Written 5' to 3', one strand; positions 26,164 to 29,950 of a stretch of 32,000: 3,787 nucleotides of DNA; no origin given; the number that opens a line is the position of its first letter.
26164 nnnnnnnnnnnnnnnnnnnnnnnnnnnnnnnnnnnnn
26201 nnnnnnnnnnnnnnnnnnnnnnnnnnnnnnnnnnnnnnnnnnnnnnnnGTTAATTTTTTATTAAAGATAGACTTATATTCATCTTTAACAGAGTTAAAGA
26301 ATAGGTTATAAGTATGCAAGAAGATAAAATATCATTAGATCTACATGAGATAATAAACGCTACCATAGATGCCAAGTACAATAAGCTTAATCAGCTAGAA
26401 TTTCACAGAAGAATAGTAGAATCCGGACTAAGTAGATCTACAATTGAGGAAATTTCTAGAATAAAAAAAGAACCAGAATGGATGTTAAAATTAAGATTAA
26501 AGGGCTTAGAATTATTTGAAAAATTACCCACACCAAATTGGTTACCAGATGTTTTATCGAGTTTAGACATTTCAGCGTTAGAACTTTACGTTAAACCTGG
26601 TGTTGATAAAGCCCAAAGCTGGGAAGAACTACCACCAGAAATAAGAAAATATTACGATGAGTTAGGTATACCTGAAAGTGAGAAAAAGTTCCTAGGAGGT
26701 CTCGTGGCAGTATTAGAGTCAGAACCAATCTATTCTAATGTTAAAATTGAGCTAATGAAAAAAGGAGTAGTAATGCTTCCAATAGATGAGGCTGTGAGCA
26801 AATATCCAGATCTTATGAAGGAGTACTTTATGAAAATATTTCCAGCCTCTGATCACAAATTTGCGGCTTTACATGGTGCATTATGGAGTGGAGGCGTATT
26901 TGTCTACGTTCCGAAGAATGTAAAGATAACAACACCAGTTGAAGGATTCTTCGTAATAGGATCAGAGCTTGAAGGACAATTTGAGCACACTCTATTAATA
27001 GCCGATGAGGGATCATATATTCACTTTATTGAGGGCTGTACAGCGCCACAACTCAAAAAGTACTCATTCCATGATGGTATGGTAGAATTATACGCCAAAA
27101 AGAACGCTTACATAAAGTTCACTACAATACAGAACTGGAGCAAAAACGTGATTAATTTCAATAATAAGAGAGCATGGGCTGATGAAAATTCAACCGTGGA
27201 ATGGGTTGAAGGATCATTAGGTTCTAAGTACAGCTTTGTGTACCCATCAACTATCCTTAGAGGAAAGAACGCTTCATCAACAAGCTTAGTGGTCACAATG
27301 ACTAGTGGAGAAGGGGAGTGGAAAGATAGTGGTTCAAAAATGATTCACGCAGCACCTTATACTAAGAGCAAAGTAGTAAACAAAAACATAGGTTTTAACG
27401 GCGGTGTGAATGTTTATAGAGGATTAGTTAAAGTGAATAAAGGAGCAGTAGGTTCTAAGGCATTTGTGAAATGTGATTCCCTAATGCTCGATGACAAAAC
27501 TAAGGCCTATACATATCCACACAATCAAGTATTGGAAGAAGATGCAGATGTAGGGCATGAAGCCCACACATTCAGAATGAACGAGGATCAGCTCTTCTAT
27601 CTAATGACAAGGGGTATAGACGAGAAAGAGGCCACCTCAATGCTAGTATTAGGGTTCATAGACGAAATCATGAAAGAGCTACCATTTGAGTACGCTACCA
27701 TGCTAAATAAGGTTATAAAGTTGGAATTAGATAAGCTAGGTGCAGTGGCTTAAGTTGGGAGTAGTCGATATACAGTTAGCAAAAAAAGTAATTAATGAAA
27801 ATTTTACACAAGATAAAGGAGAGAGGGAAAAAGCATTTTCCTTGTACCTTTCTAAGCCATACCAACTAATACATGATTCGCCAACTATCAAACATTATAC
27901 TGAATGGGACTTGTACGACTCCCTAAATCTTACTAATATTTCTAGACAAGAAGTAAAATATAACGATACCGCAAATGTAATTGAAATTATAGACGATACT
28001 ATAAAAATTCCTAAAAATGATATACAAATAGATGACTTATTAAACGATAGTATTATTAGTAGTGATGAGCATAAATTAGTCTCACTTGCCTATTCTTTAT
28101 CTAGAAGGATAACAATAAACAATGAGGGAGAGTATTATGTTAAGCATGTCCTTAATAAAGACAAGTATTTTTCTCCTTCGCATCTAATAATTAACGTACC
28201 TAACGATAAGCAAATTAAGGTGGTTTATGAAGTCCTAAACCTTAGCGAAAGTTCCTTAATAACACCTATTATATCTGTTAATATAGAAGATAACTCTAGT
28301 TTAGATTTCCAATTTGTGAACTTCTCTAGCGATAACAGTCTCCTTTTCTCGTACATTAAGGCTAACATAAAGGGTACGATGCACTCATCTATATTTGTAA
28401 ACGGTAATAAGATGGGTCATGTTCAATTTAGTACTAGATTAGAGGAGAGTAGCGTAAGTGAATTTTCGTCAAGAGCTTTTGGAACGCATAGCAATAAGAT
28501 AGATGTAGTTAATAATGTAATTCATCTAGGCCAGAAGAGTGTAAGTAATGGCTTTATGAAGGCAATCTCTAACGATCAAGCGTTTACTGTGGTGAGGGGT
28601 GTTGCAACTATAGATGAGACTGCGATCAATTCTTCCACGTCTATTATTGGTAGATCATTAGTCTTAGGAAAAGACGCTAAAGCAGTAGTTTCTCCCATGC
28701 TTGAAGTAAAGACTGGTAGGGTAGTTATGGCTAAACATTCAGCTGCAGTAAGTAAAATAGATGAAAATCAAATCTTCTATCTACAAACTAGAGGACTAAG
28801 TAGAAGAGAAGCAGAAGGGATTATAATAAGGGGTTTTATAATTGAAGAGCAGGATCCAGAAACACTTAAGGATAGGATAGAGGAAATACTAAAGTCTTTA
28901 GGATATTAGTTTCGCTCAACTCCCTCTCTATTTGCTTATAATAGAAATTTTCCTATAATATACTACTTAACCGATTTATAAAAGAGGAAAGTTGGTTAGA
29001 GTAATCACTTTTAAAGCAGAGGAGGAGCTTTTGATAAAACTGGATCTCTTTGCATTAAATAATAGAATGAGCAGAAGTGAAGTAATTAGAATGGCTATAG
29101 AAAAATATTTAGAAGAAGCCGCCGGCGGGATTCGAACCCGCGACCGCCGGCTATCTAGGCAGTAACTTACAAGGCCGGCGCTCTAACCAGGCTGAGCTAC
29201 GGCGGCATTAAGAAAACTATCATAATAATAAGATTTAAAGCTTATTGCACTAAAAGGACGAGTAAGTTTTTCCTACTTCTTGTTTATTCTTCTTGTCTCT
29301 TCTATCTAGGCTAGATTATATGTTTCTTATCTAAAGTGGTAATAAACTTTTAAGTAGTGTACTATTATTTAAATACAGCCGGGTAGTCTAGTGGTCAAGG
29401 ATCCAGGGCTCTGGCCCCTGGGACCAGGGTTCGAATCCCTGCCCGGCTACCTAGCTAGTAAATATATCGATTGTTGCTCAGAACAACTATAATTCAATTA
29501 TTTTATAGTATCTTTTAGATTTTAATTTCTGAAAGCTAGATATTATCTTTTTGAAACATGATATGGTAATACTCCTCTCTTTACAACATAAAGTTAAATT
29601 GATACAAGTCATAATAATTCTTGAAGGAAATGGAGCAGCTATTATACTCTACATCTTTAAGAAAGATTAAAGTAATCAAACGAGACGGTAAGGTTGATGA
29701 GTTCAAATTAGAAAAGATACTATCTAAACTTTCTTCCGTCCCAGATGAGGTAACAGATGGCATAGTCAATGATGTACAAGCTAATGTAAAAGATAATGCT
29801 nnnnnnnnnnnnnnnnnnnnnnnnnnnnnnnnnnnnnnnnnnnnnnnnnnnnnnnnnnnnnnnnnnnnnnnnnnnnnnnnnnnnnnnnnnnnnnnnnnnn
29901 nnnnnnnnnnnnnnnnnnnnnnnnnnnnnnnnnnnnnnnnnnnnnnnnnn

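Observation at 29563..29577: Exact 15-mer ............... shared by the cdvA leader and the ribonucleotide reductase upstream region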

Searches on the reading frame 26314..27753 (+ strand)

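Call 13: search_protein_families(library=pfam, proteins=[window:26314-27753:+])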
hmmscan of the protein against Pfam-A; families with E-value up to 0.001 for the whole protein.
window:26314-27753:+ (479 aa): 2 families
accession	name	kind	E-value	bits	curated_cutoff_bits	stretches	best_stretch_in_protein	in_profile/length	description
PF01458.23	SUFBD_core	-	5.2e-75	252.3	27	1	215-448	3-232/232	SUF system FeS cluster assembly, SufBD core domain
PF19295.5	SufBD_N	-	3.6e-10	40.2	23.5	1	142-209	103-170/172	SufBD protein N-terminal region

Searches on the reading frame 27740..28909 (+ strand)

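Call 13: search_protein_families(library=pfam, proteins=[window:27740-28909:+])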
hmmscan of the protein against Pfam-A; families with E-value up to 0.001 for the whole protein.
window:27740-28909:+ (389 aa): 1 family
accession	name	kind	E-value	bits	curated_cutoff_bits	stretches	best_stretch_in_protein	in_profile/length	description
PF01458.23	SUFBD_core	-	6e-44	150.7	27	1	138-366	3-232/232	SUF system FeS cluster assembly, SufBD core domain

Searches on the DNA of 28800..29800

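Call 46: search_rna_families(source=window, start=28800, end=29800, threshold=evalue, max_evalue=1)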
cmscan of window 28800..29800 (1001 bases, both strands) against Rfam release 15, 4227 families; matches with E-value up to 1: 6.
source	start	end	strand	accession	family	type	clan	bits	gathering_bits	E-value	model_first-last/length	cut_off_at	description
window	29117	29206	-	RF00005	tRNA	Gene; tRNA;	CL00001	62.7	29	5e-13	1-71/71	no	tRNA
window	29377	29449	+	RF00005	tRNA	Gene; tRNA;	CL00001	59.9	29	3e-12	1-71/71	no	tRNA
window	29477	29535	-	RF01810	pntA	Gene; sRNA;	-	22.5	54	0.89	1-62/62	no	pntA sRNA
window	29116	29206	+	RF04354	Plastid-ycf2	Cis-reg;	-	21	65.7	0.17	1-75/75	no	Plastid-ycf2 5UTR RNA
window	29118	29166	-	RF01684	mascRNA-menRNA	Gene;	-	19.4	42.5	0.48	1-56/56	no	MALAT1-associated small cytoplasmic RNA/MEN beta RNA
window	29407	29448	+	RF01684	mascRNA-menRNA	Gene;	-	18.6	42.5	0.79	1-56/56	no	MALAT1-associated small cytoplasmic RNA/MEN beta RNA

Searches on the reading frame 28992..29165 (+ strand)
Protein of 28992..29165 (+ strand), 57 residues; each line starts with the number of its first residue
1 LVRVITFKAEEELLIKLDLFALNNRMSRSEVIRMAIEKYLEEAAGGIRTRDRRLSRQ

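Call 48: search_protein_families(library=pfam, proteins=[window:28992-29165:+], max_evalue=0.01)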
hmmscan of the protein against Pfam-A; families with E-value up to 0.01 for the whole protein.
window:28992-29165:+ (57 aa): 1 family
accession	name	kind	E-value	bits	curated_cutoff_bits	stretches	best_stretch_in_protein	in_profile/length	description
PF01402.27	RHH_1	-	2.3e-06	27.8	20.5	1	5-42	2-39/39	Ribbon-helix-helix protein, copG family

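Call 49: search_protein_families(library=phrogs, proteins=[window:28992-29165:+], max_evalue=0.01)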
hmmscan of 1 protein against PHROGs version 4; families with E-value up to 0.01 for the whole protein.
window:28992-29165:+ (57 aa): 8 families
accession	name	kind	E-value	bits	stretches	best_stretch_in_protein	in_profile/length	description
phrog_876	-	transcription regulation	8.1e-15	56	1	1-50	7-56/239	transcriptional repressor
phrog_7325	-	transcription regulation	1.5e-10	42.4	1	2-55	56-109/151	CopG-like transcriptional repressor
phrog_26359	-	unknown function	1.4e-05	26.2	1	2-42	56-95/189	-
phrog_12301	-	transcription regulation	0.0011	20.6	1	2-36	54-88/96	transcriptional regulator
phrog_19583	-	unknown function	0.0011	20.1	1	3-43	7-47/113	-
phrog_38469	-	unknown function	0.0031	18.3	1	5-51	4-46/272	-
phrog_9615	-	unknown function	0.0034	17.6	1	3-42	207-246/349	-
phrog_24852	-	unknown function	0.0095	17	1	6-42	10-46/74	-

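Call 50: search_dna_similar(query=window:28992-29165:+, collection=phages, mode=protein, max_evalue=0.01, max_rows=20)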
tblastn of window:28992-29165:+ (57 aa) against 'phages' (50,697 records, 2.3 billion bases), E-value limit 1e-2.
Records with a match: 81; places in all: 84; records where one place covers at least 80% of the query: 10.
Best place of each record, by identity: 60-80% 8; <60% 73.
By first word of the organism name: Sulfolobus 57; Acidianus 6; Sulfolobales 6; Captovirus 2; Metallosphaera 2; Betafusellovirus 2; Bicaudavirus 2; Stygiolobus 2; Saccharolobus 2.
By host as written in the record: Sulfolobus islandicus 36; Sulfolobales 8; Sulfolobus 6; - 5; Sulfolobus sp. E5-1 3; Sulfolobus solfataricus P2 2; Metallosphaera sedula 2; Acidianus brierleyi DSM1651 2; and 13 more.
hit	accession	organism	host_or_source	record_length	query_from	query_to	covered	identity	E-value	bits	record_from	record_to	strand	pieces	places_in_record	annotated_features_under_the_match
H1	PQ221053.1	Sulfolobus phage SMV1a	Sulfolobus islandicus REY15A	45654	2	56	96%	56.4%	9e-10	57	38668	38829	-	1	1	hypothetical protein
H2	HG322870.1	Sulfolobus monocaudavirus SMV1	Sulfolobus solfataricus P2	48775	2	56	96%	56.4%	9e-10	57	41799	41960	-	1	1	hypothetical protein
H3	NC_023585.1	Sulfolobus monocaudavirus SMV1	Sulfolobus solfataricus P2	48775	2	56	96%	56.4%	9e-10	57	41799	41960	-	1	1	hypothetical protein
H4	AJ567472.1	Captovirus AFV1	Acidianus hospitalis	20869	2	40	68%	64.1%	3e-6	47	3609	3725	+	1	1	hypothetical protein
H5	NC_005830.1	Captovirus AFV1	Acidianus infernus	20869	2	40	68%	64.1%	3e-6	47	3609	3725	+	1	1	hypothetical protein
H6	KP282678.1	Sulfolobus monocaudavirus SMV4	Sulfolobus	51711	2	36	61%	71.4%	2e-7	50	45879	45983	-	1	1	hypothetical protein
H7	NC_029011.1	Sulfolobus monocaudavirus SMV4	Sulfolobus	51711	2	36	61%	71.4%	2e-7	50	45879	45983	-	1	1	CopG-like transcriptional repressor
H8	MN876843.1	Metallosphaera rod-shaped virus 1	Metallosphaera sedula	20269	2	42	72%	58.5%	3e-8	52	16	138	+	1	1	putative transcriptional regulator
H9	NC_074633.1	Metallosphaera rod-shaped virus 1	Metallosphaera sedula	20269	2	42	72%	58.5%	3e-8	52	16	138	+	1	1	putative transcriptional regulator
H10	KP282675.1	Acidianus rod-shaped virus 2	Sulfolobales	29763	2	42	72%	58.5%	2e-6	47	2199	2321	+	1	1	Conserved protein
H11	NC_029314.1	Acidianus rod-shaped virus 2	Sulfolobales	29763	2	42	72%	58.5%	2e-6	47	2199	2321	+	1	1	hypothetical protein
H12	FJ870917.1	Betafusellovirus yellowstonense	Acidianus brierleyi DSM1651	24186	2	42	72%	58.5%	3e-5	44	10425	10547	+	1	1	unknown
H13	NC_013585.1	Betafusellovirus yellowstonense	Acidianus brierleyi DSM1651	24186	2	42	72%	58.5%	3e-5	44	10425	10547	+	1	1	hypothetical protein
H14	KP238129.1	Sulfolobus monocaudavirus SMV2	Sulfolobus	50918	2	40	68%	61.5%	9e-8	51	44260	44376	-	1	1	hypothetical protein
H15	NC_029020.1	Sulfolobus monocaudavirus SMV2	Sulfolobus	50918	2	40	68%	61.5%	9e-8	51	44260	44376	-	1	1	hypothetical protein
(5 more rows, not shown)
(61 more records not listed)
